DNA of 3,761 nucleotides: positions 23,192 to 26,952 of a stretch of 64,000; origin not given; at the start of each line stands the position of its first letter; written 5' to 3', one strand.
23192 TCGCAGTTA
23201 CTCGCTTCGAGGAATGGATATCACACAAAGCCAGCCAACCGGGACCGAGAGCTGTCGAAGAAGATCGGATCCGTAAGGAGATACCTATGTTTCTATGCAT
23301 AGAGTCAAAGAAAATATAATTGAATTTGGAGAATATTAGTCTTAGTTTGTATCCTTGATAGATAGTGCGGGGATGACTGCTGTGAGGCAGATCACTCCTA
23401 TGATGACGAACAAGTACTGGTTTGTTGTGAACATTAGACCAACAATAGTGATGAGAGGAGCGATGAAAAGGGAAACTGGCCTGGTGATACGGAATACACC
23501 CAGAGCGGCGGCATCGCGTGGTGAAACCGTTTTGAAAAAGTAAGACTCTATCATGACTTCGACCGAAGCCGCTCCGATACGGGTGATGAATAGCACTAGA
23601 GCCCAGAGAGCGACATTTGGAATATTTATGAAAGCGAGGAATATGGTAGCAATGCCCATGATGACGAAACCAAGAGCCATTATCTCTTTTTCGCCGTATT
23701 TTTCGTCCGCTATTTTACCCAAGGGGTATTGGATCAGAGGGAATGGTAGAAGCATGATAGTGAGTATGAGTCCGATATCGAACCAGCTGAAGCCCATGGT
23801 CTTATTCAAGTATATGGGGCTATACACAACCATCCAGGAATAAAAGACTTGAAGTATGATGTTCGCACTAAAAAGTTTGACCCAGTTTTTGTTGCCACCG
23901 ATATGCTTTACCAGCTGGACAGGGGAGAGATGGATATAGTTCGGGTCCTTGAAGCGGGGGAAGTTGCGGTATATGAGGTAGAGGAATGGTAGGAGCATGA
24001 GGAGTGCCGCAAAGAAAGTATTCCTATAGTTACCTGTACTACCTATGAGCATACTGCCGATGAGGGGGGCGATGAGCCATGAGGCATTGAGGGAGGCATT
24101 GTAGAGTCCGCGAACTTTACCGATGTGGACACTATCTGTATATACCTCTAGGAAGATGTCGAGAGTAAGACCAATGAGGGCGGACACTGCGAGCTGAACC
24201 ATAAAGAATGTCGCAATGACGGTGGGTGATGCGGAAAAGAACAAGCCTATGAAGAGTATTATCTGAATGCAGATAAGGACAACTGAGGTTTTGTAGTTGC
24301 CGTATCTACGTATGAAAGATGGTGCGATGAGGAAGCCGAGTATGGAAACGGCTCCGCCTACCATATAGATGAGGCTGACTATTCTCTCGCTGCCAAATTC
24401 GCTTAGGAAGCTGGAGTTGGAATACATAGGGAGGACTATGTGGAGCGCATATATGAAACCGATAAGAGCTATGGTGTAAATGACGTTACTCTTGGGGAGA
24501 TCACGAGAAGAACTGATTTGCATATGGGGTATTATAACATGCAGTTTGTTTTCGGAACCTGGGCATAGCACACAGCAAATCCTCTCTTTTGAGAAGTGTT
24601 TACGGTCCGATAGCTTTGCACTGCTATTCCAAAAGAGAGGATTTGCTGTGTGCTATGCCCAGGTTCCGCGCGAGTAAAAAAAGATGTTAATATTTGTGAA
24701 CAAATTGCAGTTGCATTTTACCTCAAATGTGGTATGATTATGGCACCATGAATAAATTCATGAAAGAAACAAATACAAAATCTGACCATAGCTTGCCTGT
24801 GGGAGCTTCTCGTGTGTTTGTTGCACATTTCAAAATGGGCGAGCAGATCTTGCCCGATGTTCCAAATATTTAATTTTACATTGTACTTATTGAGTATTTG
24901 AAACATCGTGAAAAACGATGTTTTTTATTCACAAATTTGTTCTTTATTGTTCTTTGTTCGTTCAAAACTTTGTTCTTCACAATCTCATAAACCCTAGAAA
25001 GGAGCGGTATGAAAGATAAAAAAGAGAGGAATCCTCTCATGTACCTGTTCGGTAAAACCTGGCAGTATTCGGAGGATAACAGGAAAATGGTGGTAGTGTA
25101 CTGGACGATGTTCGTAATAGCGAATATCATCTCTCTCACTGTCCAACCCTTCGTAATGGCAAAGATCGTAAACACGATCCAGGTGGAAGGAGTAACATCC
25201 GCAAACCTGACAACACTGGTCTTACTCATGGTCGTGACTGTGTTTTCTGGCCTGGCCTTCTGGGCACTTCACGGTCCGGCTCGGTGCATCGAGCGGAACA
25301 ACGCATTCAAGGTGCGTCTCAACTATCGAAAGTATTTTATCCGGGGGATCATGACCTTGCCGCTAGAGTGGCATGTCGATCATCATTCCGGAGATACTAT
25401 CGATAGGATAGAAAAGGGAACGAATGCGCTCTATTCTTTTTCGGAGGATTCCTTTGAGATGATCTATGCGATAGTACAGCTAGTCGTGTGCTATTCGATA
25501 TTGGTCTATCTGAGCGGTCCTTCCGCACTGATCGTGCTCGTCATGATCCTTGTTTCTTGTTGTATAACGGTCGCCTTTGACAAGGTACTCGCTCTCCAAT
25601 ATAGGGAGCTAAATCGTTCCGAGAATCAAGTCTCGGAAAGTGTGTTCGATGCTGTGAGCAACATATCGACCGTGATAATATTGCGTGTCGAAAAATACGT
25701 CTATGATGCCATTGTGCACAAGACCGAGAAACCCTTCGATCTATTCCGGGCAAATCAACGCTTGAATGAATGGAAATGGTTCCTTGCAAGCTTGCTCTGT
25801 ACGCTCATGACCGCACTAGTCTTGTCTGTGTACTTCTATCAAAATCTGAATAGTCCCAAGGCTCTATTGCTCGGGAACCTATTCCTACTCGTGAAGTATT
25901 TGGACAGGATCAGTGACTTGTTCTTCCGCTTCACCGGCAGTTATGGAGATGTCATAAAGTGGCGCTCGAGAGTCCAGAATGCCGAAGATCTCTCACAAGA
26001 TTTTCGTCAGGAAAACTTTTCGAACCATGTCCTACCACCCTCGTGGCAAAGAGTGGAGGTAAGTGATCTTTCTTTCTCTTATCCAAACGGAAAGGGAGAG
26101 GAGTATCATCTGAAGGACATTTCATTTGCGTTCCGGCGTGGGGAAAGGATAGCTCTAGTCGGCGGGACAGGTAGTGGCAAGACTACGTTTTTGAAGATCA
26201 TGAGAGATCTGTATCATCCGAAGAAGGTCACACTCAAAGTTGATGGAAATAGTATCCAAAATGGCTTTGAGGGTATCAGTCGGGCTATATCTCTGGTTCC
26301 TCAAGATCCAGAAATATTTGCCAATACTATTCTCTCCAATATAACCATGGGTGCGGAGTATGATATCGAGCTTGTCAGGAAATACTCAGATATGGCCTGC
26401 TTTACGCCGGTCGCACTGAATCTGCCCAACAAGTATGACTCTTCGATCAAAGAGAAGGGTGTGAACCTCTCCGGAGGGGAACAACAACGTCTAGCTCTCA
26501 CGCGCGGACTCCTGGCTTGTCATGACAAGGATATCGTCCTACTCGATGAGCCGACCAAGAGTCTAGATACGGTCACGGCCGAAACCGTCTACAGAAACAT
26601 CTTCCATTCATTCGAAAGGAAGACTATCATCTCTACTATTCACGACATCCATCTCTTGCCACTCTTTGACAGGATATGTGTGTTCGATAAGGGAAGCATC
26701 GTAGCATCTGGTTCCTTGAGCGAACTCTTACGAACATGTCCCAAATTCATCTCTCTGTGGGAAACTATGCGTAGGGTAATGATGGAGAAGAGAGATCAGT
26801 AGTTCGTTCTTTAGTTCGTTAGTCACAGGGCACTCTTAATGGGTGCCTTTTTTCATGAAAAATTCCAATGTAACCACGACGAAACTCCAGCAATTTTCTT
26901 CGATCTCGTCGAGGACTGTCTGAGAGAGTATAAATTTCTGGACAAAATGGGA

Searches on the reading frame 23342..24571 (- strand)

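Call 15: search_protein_families(library=pfam, proteins=[window:23342-24571:-])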
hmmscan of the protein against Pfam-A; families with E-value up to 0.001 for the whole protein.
window:23342-24571:- (409 aa): 2 families
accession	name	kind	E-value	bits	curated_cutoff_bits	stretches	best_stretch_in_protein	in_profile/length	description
PF07690.21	MFS_1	-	1.5e-27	96.9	33.4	2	35-289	2-263/347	Major Facilitator Superfamily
PF13347.12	MFS_2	-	2.1e-08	33.6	27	2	181-344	170-338/427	MFS/sugar transport protein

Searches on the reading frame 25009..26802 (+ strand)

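Call 15: search_protein_families(library=pfam, proteins=[window:25009-26802:+])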
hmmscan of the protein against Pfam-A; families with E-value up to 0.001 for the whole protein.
window:25009-26802:+ (597 aa): 3 families
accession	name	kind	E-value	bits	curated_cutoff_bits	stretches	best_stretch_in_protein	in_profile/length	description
PF00005.33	ABC_tran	-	3.8e-24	86.3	25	1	368-516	1-136/137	ABC transporter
PF00664.28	ABC_membrane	-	3.7e-21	76.5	28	1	30-294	2-263/274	ABC transporter transmembrane region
PF13304.12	AAA_21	-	0.00012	22.7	27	0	382-414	3-52/304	AAA domain, putative AbiEii toxin, Type IV TA system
